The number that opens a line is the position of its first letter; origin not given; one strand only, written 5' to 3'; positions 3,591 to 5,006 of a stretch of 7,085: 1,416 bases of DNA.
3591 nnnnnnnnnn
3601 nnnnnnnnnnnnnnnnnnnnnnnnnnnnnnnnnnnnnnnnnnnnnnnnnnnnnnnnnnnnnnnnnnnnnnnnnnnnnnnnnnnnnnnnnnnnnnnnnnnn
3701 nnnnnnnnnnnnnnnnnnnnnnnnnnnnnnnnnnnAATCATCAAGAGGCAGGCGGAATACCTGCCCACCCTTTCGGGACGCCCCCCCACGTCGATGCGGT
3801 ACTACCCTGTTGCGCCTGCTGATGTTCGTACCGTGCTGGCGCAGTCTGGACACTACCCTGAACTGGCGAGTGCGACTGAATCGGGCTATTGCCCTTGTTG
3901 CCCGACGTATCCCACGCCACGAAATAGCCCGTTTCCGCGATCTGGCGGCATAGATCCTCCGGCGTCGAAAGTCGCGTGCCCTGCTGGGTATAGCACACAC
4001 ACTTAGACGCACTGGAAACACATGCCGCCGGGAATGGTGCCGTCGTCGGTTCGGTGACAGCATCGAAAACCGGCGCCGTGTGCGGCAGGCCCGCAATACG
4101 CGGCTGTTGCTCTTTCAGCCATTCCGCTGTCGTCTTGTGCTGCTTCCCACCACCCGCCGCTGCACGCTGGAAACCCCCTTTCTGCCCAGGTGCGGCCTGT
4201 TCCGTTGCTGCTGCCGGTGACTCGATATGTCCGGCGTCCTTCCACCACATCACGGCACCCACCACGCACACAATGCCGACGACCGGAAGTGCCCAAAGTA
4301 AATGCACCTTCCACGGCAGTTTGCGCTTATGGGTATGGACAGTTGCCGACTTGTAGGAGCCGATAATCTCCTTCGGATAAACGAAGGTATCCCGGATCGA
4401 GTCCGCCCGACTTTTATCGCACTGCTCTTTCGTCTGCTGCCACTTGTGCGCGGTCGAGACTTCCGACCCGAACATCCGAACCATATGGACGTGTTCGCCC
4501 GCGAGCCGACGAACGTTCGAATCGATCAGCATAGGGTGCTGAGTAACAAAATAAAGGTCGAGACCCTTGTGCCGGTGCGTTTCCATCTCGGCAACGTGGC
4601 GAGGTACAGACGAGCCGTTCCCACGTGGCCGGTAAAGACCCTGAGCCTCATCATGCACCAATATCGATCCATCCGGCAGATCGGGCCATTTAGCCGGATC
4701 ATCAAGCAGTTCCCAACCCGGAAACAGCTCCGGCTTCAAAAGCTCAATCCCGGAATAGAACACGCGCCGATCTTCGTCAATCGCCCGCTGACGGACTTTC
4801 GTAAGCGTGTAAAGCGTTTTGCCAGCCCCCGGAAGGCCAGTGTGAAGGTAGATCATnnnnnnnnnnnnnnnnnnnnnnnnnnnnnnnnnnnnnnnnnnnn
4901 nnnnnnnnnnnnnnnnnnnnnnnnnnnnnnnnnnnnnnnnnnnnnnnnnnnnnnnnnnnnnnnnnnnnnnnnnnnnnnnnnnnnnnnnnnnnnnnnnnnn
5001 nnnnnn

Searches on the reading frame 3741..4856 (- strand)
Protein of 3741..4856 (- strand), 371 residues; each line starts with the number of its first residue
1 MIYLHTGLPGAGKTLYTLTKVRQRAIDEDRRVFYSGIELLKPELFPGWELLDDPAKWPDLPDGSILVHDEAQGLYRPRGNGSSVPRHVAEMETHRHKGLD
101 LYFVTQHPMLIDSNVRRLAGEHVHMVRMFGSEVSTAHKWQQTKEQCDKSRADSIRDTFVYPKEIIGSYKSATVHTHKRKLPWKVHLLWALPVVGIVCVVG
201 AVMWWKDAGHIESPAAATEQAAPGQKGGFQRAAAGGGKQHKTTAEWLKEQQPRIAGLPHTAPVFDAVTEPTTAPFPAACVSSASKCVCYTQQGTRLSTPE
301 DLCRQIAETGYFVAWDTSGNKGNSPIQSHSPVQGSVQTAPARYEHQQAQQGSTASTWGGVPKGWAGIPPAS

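Call 9: search_dna_similar(query=window:3741-4856:-, collection=phages, mode=protein, max_rows=15)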
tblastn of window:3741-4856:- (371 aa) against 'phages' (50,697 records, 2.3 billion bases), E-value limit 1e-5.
Records with a match: 97; places in all: 97; records where one place covers at least 80% of the query: 79.
Best place of each record, by identity: <60% 97.
By first word of the organism name: Ralstonia 41; Inovirus 15; Dulem 10; Xanthomonas 8; Pseudomonas 8; Stenotrophomonas 6; Phage 3; Inoviridae 2; Aeromonas 1; Vibrio 1; and 2 more.
By host as written in the record: Ralstonia solanacearum 33; Homo sapiens 15; - 9; Varecia variegata 8; Pseudomonas aeruginosa 7; Ralstonia pickettii 2; Xanthomonas oryzae ATCC 35933 2; Stenotrophomonas maltophilia str. Khak84 2; and 15 more.
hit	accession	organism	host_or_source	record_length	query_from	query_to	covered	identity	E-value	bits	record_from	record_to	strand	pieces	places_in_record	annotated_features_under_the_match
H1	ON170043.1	Ralstonia phage YO015_3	Ralstonia solanacearum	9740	1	354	95%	40.1%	1e-60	216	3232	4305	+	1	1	record has no annotation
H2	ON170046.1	Ralstonia phage YO016_1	Ralstonia solanacearum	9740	1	354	95%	40.1%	1e-60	216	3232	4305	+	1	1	record has no annotation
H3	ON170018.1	Ralstonia phage YO001_4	Ralstonia solanacearum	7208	1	342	92%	40.9%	1e-68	239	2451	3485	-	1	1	record has no annotation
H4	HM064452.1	Ralstonia phage PE226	Ralstonia solanacearum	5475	1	320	86%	43.5%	1e-69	242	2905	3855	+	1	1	putative phage assembly protein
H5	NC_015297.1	Ralstonia phage PE226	Ralstonia solanacearum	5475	1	320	86%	43.5%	1e-69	242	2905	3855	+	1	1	putative phage assembly protein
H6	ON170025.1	Ralstonia phage YO006_3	Ralstonia solanacearum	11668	1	320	86%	43.5%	1e-69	242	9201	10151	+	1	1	record has no annotation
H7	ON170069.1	Ralstonia phage YO029_2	Ralstonia solanacearum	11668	1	320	86%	43.5%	1e-69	242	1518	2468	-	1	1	record has no annotation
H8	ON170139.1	Ralstonia phage YO084_3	Ralstonia solanacearum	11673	1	320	86%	43.5%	1e-69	242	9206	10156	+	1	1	record has no annotation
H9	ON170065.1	Ralstonia phage YO026_1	Ralstonia solanacearum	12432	1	354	95%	39.2%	6e-62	220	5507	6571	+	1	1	record has no annotation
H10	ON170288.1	Ralstonia phage YO169_3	Ralstonia solanacearum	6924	1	324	87%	41.3%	2e-69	242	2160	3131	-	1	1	record has no annotation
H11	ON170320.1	Ralstonia phage YO188_1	Ralstonia solanacearum R299, UW30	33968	1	324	87%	41.3%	2e-69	242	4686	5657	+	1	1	record has no annotation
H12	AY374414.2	Ralstonia phage p12J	Ralstonia pickettii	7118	1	324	87%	40.1%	6e-68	237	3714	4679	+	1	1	putative phage assembly protein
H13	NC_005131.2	Ralstonia phage p12J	Ralstonia pickettii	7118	1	324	87%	40.1%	6e-68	237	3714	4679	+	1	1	ORF7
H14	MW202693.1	Inoviridae sp.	Manatee Spring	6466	1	340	92%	34.9%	1e-55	202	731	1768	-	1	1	zonular occludens toxin (zot) | minor head virion protein G6P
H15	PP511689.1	Dulem virus 54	Varecia variegata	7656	1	345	93%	32.6%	3e-38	151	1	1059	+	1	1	ZOT protein | hypothetical protein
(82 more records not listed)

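Call 61: find_related_loci(query=window:3741-4856:-, collection=viral_contigs, flank=8000)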
Query window:3741-4856:- (371 aa) in viral_contigs; peptide patterns used: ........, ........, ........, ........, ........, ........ (x = any residue, [..] = any of these).
3 stretches matched a pattern, but none encodes a relative of the query by tblastn (E <= 1e-3).

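Call 68: find_related_loci(query=A6, collection=metagenome_contigs, flank=8000)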
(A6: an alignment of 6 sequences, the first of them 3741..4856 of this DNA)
Query A6 (371 aa) in metagenome_contigs; peptide patterns used: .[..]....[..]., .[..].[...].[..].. (x = any residue, [..] = any of these).
83 stretches matched a pattern; 6 encode a relative of the query (tblastn E <= 1e-3); 6 distinct loci.
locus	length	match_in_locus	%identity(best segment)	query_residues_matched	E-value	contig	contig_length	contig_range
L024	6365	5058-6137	58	1-360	7e-136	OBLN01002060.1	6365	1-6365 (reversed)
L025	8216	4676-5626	60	1-317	4e-132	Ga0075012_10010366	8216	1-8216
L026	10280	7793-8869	54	1-361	2e-128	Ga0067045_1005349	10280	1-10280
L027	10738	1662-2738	54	1-361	2e-128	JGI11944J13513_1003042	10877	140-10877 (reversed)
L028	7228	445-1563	52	1-361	1e-124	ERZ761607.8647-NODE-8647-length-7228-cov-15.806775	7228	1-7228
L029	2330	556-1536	57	1-331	3e-131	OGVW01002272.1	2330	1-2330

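Call 69: find_related_loci(query=A6, collection=viral_contigs, flank=8000)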
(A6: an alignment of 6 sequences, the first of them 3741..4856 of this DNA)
Query A6 (371 aa) in viral_contigs; peptide patterns used: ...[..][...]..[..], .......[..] (x = any residue, [..] = any of these).
173 stretches matched a pattern; 145 encode a relative of the query (tblastn E <= 1e-3); the best 80 are kept; 80 distinct loci.
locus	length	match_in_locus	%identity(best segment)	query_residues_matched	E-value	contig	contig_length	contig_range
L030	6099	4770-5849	58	1-360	6e-135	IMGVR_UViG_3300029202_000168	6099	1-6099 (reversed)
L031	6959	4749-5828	56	1-360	3e-134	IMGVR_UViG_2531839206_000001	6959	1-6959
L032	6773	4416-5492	54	1-361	2e-127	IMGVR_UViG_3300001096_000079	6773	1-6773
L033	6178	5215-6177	58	1-323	1e-123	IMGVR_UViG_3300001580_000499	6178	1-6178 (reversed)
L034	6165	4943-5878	59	1-317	7e-123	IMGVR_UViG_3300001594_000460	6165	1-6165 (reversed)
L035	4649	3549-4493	50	1-325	5e-102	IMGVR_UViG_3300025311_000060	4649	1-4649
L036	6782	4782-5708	51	1-319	3e-100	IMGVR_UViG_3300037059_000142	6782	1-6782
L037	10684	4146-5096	51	1-327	4e-97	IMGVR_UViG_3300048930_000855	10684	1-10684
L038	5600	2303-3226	49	1-317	2e-96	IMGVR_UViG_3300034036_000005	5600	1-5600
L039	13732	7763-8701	48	1-316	5e-94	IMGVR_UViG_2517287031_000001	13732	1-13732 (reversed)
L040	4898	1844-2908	45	1-353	3e-92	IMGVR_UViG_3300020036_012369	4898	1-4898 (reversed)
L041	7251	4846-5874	45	1-338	4e-92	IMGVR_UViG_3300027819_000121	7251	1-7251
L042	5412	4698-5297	63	1-205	2e-89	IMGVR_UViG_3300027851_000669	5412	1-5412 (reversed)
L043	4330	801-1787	45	1-318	3e-88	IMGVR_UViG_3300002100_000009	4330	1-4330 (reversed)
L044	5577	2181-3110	49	1-315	4e-88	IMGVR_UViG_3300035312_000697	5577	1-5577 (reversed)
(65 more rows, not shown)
